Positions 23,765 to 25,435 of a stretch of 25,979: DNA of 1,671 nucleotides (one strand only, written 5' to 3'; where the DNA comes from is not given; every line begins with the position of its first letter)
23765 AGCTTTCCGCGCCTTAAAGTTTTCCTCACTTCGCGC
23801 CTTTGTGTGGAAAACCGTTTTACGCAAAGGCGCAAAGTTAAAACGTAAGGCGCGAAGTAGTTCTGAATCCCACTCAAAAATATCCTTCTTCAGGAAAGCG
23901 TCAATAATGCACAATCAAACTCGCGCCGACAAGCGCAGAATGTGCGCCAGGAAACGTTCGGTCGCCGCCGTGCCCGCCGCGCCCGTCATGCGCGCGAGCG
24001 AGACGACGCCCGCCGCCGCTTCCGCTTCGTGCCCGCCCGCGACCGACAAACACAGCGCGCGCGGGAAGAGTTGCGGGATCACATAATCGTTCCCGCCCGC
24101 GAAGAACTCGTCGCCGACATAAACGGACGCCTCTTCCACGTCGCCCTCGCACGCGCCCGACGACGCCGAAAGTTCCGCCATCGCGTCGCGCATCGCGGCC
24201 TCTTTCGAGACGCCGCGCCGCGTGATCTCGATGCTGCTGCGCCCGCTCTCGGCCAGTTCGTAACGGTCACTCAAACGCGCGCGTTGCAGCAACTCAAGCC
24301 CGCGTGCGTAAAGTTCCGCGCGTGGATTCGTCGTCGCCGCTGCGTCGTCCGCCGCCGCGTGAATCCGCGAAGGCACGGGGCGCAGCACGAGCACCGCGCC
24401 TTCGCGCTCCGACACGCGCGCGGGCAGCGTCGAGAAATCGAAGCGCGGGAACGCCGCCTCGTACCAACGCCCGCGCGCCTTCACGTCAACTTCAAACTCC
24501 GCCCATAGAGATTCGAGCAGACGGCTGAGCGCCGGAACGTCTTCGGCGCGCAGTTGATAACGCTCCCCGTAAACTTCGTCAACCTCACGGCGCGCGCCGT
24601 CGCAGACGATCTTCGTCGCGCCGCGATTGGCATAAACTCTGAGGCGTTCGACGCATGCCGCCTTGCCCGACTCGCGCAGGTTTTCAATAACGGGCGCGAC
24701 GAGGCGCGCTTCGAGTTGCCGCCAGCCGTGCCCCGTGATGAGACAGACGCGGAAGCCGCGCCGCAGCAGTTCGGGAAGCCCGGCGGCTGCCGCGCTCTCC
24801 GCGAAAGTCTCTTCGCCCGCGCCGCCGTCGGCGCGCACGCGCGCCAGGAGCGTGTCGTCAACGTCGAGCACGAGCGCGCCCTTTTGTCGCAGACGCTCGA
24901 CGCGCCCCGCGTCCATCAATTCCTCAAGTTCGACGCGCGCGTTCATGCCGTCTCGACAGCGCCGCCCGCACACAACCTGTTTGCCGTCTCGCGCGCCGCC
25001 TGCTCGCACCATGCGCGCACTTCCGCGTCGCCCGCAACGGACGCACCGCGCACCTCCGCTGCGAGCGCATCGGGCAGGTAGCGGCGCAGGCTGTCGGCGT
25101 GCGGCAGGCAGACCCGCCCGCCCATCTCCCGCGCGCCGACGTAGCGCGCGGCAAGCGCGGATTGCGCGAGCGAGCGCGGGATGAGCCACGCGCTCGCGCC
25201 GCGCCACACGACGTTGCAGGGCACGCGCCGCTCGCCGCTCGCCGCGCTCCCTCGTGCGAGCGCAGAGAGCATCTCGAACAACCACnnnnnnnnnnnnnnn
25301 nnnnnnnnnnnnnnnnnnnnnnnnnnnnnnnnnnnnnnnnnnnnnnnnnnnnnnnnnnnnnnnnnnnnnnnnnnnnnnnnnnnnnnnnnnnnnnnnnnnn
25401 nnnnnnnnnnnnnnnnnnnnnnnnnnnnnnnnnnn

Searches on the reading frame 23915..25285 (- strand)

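Call 5: search_protein_families(library=pfam, proteins=[window:23915-25285:-], max_evalue=0.01)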
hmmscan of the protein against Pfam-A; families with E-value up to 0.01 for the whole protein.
window:23915-25285:- (456 aa): 0 families

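Call 6: search_protein_families(library=ncbifam, proteins=[window:23915-25285:-], max_evalue=0.01)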
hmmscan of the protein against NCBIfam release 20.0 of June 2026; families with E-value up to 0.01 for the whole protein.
window:23915-25285:- (456 aa): 2 families
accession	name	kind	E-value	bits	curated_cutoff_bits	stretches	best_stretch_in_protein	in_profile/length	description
TIGR01484.1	HAD-SF-IIB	subfamily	3.9e-05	23.8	41.8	0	335-402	155-210/221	HAD-IIB family hydrolase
TIGR00099.1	Cof-subfamily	subfamily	0.00019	21.1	137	0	333-375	161-203/256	Cof-type HAD-IIB family hydrolase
